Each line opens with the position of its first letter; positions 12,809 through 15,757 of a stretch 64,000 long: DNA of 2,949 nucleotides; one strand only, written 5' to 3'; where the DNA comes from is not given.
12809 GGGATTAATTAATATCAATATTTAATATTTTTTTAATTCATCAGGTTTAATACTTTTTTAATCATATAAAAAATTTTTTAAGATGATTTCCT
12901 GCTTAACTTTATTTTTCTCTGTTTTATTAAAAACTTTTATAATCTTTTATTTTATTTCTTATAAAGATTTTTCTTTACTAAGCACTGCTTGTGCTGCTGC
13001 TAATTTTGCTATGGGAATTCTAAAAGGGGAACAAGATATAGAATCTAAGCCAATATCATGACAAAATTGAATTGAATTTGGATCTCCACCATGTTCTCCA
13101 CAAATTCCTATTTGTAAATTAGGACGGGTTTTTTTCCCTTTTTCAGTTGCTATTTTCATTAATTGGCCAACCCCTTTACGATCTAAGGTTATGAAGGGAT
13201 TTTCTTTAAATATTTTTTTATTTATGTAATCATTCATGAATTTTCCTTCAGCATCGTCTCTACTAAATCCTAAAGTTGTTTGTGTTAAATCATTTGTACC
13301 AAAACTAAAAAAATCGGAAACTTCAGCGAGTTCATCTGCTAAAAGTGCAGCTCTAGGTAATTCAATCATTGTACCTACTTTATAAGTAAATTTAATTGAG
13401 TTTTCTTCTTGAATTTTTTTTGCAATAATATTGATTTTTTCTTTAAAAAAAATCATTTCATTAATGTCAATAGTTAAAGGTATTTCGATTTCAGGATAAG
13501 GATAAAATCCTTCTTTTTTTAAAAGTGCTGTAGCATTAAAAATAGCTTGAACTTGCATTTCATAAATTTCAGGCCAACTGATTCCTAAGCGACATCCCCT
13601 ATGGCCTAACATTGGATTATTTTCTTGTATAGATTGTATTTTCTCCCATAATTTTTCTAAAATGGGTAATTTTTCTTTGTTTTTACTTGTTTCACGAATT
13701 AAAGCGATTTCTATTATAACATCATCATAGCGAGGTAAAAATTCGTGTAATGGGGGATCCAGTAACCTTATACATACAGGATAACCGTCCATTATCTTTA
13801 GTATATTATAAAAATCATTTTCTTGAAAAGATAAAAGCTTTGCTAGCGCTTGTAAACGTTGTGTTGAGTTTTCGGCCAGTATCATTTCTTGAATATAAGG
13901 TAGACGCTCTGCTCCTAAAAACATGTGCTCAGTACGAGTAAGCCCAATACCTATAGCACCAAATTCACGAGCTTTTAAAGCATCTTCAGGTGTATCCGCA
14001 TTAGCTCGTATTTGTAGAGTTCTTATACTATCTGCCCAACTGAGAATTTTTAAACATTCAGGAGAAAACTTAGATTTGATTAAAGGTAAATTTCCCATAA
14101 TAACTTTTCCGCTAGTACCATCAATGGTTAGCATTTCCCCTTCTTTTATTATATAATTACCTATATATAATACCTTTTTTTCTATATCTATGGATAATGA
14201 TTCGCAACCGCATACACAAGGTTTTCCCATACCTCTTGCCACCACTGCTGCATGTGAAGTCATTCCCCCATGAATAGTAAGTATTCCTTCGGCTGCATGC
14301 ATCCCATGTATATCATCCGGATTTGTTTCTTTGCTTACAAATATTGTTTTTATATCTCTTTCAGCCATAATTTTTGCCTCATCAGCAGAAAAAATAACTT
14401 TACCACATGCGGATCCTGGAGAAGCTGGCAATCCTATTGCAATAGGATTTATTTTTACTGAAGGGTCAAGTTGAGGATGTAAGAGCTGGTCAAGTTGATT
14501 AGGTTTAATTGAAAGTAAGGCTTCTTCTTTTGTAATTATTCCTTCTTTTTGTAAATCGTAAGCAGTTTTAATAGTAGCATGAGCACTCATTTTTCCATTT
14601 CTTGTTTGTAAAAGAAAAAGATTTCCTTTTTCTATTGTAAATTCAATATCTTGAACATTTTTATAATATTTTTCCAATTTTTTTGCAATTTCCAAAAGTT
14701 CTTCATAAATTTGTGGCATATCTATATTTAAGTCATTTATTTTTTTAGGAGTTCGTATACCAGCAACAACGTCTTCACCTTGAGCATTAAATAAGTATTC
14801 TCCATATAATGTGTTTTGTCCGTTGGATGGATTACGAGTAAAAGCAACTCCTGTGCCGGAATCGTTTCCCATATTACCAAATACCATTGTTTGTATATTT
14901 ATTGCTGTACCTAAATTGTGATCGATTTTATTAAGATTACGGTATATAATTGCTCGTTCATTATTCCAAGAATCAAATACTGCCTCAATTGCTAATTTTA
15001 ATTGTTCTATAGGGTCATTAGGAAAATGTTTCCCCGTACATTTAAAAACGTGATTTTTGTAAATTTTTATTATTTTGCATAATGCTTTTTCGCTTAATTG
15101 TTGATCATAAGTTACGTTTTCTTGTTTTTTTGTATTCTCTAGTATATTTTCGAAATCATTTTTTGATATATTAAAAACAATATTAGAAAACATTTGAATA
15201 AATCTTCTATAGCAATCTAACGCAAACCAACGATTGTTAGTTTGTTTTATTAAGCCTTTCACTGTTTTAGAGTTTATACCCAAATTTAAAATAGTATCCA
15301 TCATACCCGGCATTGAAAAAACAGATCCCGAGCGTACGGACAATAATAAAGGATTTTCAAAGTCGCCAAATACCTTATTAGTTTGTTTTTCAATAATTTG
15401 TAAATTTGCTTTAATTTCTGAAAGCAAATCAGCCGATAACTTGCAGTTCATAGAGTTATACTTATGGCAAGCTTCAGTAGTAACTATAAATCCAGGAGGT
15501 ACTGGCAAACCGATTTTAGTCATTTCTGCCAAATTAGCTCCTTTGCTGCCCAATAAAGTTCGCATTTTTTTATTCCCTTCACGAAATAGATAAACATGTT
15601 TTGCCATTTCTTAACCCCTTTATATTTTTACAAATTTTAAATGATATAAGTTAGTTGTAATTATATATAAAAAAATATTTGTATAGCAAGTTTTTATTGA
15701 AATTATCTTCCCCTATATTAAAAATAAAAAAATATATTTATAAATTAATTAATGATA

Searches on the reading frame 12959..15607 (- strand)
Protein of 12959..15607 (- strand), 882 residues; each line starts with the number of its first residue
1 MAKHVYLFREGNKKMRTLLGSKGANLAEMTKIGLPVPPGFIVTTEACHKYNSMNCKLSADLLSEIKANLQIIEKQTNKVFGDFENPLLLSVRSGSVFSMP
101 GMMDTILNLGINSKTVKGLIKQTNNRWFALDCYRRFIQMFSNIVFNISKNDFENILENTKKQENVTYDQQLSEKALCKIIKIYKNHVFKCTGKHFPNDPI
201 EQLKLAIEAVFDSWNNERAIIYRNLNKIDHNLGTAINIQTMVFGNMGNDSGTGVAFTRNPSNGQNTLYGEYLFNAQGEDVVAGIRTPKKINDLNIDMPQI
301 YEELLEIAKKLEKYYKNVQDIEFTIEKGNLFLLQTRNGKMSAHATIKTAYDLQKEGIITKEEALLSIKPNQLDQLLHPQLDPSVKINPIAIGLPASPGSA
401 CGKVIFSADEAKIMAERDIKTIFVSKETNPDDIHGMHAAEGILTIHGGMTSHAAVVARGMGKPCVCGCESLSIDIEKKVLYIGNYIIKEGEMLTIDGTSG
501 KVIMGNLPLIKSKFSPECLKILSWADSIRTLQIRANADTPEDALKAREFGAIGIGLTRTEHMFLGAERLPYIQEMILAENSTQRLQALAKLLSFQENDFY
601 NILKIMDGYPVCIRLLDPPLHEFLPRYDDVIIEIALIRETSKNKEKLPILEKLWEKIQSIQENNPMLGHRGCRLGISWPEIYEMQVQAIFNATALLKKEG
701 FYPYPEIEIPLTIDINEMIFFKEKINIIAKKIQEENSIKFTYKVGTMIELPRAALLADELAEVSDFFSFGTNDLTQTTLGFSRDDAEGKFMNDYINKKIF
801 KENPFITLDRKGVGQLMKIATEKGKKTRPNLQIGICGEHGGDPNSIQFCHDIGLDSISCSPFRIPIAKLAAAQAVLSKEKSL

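Call 46: find_encoding_contigs(protein=window:12959-15607:-, flank=10000, max_places=5)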
Protein window:12959-15607:- (882 aa): 1 contig read that carries it; 1 place shown.
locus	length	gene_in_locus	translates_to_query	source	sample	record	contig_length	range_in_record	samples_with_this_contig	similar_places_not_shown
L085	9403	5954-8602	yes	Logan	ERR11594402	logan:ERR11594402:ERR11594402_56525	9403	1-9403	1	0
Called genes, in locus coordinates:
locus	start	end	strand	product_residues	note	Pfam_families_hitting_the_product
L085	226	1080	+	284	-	PF02749:QRPTase_N, PF01729:QRPTase_C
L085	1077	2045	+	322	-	PF05448:AXE1 (faint), PF02129:Peptidase_S15, PF01738:DLH (weak), PF12146:Hydrolase_4, PF00561:Abhydrolase_1, PF20434:BD-FAE, PF00326:Peptidase_S9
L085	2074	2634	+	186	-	PF01195:Pept_tRNA_hydro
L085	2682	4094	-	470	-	PF00324:AA_permease, PF13520:AA_permease_2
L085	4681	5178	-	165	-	PF03938:OmpH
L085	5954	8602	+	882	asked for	PF01326:PPDK_N, PF00391:PEP-utilizers, PF02896:PEP-utilizers_C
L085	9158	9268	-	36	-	-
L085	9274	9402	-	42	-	?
